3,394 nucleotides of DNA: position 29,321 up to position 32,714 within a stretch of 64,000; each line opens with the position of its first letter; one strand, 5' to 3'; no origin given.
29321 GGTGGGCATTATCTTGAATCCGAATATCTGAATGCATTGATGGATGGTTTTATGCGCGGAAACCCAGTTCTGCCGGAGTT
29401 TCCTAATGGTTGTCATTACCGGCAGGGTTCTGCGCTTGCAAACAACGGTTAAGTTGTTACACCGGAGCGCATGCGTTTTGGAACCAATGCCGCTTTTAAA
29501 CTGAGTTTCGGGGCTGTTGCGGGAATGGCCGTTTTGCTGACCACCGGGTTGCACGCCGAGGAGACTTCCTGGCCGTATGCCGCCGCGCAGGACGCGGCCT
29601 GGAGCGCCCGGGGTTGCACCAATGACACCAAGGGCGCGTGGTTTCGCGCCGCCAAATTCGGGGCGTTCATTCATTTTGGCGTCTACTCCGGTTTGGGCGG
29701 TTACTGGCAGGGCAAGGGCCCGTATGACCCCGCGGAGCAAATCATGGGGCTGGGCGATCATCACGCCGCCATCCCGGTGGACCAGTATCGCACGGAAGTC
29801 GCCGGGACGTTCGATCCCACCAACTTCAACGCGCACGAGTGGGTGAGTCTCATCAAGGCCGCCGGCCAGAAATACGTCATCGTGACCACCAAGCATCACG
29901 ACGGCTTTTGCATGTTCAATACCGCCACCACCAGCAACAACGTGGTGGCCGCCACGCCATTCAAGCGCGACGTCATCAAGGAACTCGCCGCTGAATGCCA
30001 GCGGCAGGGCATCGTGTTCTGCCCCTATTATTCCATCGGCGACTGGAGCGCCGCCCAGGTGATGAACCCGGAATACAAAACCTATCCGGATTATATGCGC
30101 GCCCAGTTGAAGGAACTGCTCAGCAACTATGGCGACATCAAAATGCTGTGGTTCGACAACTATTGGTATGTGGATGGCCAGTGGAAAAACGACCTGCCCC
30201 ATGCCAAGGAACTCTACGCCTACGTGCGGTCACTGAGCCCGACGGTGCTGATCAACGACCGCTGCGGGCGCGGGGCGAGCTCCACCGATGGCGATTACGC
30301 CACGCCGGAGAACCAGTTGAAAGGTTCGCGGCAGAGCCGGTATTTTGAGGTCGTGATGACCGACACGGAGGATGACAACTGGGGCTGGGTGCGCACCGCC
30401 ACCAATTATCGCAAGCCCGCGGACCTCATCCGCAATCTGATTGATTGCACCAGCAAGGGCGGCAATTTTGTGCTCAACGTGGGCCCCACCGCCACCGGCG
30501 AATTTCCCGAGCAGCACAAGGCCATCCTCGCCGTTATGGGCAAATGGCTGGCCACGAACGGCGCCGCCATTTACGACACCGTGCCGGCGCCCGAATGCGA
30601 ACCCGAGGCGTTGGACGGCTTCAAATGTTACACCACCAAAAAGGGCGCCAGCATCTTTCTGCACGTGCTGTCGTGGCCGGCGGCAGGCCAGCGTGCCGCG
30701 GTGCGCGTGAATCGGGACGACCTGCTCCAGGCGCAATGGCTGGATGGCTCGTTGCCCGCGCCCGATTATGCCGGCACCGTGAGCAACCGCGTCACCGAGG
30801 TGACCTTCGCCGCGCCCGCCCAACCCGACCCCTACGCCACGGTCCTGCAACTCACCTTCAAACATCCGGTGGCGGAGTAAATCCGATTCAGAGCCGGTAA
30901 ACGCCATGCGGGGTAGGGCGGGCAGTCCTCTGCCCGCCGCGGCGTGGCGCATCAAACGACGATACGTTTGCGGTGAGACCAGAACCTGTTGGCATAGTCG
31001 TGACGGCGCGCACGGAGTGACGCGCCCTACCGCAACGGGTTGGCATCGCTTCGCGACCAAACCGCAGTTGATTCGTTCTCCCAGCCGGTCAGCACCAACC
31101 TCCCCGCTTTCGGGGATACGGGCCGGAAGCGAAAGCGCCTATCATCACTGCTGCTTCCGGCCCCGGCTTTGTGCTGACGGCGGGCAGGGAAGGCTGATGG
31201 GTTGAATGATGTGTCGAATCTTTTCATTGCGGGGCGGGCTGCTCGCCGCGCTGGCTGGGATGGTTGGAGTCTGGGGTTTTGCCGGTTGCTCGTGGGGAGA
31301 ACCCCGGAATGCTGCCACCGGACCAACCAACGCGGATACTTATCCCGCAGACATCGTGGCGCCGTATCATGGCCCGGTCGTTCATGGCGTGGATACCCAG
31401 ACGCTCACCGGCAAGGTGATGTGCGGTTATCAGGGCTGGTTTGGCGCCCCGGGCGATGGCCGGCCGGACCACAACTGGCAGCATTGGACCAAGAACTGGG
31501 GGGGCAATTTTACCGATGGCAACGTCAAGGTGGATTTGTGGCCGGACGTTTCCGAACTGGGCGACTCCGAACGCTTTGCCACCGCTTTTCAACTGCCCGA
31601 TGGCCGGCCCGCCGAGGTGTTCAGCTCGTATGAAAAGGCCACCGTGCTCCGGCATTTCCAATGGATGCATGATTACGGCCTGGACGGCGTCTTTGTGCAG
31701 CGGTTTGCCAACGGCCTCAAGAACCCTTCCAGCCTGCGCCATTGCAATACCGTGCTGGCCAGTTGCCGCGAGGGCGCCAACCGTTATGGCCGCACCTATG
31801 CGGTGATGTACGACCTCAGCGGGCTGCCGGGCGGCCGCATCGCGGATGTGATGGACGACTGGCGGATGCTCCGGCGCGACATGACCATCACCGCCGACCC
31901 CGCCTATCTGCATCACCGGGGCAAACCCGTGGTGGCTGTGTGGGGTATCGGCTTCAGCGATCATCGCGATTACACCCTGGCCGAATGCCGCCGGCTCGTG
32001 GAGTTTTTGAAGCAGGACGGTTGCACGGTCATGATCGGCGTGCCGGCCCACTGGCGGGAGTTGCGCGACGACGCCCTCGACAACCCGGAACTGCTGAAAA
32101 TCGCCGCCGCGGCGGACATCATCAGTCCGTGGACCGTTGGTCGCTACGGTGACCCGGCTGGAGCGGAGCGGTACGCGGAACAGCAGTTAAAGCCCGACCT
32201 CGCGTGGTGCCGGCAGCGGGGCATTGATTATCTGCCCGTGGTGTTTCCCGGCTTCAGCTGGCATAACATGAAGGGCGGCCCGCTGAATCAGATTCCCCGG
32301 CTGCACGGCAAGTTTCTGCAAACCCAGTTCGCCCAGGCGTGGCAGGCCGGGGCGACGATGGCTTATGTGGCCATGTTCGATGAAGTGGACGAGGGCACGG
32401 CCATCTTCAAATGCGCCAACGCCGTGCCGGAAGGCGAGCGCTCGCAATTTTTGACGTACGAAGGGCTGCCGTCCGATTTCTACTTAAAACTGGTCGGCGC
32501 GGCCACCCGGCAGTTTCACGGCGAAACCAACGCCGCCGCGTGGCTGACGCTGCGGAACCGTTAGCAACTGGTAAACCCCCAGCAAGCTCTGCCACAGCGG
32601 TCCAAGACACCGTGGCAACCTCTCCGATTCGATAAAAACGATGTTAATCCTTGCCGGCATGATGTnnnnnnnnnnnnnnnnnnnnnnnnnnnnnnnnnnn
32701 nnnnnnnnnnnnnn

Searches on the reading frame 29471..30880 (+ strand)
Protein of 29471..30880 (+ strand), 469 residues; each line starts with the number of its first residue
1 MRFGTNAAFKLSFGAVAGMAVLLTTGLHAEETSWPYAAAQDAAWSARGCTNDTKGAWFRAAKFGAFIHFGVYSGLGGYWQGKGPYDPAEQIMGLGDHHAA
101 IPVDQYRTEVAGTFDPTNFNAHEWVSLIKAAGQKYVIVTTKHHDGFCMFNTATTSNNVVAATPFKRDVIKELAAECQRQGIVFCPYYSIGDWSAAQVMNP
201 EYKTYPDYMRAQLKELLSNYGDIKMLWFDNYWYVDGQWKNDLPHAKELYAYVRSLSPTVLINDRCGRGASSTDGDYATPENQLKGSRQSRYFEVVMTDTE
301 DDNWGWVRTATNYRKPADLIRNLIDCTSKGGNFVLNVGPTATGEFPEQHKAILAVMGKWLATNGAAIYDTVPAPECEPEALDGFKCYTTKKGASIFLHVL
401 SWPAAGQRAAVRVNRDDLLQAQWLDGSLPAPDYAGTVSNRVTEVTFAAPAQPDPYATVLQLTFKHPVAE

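Call 9: search_protein_families(library=pfam, proteins=[window:29471-30880:+], max_evalue=0.001)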
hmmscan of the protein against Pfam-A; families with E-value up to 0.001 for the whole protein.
window:29471-30880:+ (469 aa): 1 family
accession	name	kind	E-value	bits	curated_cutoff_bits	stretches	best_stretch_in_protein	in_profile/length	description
PF01120.23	Alpha_L_fucos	-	2.5e-80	271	25.2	1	51-364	23-344/345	Alpha-L-fucosidase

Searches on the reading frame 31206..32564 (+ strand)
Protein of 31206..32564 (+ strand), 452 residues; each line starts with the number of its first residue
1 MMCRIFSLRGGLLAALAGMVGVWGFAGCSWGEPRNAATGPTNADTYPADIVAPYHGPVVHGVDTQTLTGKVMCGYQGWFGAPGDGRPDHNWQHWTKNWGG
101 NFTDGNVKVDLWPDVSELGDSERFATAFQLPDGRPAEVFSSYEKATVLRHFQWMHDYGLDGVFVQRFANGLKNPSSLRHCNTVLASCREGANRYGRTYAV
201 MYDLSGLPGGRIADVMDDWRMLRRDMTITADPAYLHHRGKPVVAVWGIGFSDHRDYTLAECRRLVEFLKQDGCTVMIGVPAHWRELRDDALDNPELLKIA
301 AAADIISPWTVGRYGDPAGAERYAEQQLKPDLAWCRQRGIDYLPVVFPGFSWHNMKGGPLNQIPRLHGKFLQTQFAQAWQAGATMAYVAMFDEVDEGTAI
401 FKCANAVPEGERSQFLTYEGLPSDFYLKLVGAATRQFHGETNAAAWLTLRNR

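Call 9: search_protein_families(library=pfam, proteins=[window:31206-32564:+], max_evalue=0.001)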
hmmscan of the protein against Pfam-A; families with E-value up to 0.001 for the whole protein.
window:31206-32564:+ (452 aa): 1 family
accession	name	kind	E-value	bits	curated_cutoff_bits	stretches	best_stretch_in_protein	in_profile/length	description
PF16317.11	Glyco_hydro_99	-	2e-07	30.9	33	1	333-434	236-336/341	Glycosyl hydrolase family 99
